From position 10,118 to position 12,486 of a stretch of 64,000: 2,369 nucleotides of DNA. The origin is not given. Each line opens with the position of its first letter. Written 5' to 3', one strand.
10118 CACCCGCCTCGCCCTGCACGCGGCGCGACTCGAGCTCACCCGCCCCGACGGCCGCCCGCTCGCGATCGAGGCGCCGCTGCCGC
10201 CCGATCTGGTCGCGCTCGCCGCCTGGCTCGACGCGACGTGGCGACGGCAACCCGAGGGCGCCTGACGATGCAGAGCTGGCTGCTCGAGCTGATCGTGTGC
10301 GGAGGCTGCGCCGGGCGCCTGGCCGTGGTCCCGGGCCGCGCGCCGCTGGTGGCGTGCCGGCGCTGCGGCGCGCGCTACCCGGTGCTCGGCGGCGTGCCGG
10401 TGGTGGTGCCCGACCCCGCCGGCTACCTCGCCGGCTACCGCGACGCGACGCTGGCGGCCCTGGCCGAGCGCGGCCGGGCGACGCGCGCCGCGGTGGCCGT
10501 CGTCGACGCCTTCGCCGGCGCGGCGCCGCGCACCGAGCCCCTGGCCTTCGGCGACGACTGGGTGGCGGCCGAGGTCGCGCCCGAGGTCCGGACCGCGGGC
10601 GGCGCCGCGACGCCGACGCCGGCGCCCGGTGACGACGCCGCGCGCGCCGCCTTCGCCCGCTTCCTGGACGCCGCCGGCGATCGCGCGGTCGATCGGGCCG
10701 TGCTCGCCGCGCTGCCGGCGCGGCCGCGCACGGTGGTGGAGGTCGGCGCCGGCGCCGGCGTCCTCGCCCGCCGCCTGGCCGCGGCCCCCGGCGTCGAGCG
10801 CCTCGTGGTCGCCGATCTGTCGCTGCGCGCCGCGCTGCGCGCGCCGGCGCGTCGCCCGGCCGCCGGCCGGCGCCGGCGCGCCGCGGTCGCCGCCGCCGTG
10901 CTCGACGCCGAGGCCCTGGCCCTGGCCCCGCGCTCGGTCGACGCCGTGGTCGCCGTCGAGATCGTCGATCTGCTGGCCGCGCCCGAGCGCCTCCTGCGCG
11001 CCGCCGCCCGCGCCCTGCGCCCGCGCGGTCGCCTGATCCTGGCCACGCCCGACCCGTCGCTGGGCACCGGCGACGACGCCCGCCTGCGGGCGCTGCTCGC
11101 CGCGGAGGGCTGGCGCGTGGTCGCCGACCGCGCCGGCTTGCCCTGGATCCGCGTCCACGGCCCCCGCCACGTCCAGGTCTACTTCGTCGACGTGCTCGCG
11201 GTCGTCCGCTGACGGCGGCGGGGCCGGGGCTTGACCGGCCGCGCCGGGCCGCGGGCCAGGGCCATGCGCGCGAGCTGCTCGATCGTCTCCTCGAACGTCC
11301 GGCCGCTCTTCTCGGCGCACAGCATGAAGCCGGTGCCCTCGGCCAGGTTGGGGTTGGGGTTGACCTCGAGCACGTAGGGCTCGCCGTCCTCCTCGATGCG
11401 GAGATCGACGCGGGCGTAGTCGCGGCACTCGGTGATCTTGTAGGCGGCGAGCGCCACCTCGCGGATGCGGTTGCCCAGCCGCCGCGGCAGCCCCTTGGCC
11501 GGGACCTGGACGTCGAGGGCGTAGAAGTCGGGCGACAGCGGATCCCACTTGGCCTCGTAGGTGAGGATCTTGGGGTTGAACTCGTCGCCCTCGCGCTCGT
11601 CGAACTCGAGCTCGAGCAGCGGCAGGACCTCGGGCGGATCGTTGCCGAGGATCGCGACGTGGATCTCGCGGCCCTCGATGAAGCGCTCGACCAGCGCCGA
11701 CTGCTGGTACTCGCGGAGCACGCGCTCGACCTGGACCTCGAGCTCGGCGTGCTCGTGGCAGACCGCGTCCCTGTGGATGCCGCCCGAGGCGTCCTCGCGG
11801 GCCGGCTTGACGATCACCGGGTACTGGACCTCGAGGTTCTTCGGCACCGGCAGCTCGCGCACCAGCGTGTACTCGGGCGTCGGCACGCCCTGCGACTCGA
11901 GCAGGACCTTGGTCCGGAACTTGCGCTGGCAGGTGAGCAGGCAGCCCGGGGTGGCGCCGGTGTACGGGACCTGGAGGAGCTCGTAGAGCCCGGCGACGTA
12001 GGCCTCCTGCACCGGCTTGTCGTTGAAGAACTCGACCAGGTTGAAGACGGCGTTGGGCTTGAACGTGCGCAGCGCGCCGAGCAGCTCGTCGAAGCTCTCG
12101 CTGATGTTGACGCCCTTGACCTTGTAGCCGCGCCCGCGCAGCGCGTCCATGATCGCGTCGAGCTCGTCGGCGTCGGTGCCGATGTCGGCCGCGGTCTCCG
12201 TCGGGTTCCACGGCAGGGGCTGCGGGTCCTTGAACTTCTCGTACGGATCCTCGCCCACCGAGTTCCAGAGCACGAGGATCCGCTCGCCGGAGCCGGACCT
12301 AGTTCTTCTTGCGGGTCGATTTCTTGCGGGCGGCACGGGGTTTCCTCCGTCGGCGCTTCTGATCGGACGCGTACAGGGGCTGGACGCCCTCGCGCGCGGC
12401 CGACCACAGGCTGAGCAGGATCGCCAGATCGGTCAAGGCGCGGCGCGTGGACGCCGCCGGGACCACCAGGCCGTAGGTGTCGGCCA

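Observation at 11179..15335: Co-directional cluster: His-tailed thioredoxin, beta-helix MYXO-CTERM protein, C39/BtrH-like papain-fold protein and Ddl-like ATP-grasp ligase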

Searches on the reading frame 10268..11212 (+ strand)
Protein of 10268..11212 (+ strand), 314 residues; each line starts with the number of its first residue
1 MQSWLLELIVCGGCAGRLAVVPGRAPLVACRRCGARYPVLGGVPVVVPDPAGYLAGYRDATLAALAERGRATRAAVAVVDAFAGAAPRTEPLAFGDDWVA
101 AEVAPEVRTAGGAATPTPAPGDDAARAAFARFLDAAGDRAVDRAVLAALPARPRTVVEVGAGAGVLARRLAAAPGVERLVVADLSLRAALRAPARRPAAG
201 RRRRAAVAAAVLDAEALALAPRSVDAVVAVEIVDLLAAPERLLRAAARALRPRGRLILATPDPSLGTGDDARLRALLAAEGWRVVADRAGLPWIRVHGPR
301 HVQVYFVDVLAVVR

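Call 23: search_protein_families(library=pfam, proteins=[window:10268-11212:+], max_evalue=0.01)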
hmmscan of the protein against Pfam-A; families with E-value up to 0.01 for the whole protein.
window:10268-11212:+ (314 aa): 6 families
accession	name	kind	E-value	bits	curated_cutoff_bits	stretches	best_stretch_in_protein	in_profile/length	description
PF08241.18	Methyltransf_11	-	4.1e-12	47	21.2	1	157-258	1-95/95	Methyltransferase domain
PF13489.12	Methyltransf_23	-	6e-12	46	27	1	139-286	7-136/164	Methyltransferase domain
PF08242.18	Methyltransf_12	-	8.7e-12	46.1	30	1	157-256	1-98/98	Methyltransferase domain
PF13649.12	Methyltransf_25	-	3.9e-10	40.7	27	1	156-254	1-97/97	Methyltransferase domain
PF13847.12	Methyltransf_31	-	7.6e-06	26.1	27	1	155-262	6-113/145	Methyltransferase domain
PF05175.20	MTS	-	6.4e-05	23.1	23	1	145-258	23-138/170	Methyltransferase small domain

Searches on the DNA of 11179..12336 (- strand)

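Call 81: search_rna_families(sources=[L091, L093, L099, L115, L123, L138, L142, L143, L148, L153, L155, L160, L161, L168, L086], threshold=gathering)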
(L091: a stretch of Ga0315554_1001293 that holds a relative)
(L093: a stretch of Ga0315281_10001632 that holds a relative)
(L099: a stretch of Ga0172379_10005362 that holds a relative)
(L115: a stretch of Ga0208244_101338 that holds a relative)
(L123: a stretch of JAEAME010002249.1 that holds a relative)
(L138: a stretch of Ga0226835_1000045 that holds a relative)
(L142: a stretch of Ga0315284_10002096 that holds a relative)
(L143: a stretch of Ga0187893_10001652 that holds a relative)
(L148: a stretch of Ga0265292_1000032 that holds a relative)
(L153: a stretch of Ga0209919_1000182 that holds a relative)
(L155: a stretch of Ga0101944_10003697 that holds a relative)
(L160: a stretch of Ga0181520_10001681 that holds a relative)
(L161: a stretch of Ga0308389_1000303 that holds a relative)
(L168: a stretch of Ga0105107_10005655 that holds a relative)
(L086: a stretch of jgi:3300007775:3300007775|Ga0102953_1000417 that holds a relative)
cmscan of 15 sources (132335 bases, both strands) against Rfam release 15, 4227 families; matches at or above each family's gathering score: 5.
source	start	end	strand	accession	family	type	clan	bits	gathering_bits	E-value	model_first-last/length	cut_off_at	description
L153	8595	8784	-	RF00174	Cobalamin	Cis-reg; riboswitch;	CL00101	112.5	31.5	4.7e-27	1-189/189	no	Cobalamin riboswitch aptamer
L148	8160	8306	-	RF00174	Cobalamin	Cis-reg; riboswitch;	CL00101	86.1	31.5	1.7e-19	1-189/189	no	Cobalamin riboswitch aptamer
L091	2570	2641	-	RF00005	tRNA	Gene; tRNA;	CL00001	72.9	29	1e-13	1-71/71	no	tRNA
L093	4704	4775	-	RF00005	tRNA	Gene; tRNA;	CL00001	72.9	29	1e-13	1-71/71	no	tRNA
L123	5105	5150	+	RF01687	Acido-Lenti-1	Gene; sRNA;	-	38.6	37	6.9e-05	1-46/46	no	Acido-Lenti-1 RNA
